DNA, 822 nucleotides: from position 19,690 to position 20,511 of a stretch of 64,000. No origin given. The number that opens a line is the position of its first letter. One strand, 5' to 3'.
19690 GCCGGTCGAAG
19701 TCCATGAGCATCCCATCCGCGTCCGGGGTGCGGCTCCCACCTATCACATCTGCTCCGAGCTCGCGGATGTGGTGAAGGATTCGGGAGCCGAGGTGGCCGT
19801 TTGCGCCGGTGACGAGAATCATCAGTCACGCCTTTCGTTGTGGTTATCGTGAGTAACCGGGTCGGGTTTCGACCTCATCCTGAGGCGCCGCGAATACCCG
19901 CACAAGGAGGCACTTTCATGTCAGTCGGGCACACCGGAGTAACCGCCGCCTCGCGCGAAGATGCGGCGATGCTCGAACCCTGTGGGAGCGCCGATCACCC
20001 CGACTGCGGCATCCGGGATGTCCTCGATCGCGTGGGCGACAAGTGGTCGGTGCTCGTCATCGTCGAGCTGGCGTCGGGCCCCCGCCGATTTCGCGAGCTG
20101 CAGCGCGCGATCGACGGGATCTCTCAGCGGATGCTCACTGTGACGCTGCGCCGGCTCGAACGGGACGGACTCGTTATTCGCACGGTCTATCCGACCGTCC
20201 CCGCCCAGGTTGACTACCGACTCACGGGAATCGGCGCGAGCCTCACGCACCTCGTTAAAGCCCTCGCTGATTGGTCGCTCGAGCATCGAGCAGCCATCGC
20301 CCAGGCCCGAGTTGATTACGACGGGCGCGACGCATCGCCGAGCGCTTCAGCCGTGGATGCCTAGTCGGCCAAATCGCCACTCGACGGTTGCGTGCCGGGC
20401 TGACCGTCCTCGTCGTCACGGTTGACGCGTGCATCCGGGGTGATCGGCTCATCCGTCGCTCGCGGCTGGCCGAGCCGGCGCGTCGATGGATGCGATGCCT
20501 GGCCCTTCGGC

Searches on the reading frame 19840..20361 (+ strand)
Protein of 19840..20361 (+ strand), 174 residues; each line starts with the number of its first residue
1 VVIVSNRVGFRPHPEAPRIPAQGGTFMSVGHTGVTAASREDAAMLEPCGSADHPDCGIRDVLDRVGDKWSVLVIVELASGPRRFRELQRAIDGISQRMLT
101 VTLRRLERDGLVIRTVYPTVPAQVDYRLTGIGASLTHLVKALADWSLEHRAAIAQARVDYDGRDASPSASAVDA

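Call 65: search_protein_families(library=pfam, proteins=[window:19840-20361:+], max_evalue=0.00001)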
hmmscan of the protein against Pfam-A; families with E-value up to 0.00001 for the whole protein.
window:19840-20361:+ (174 aa): 1 family
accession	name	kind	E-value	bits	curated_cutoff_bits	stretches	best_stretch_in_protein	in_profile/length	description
PF01638.23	HxlR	-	5.4e-28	97.1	20.8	1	65-149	2-86/91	HxlR-like helix-turn-helix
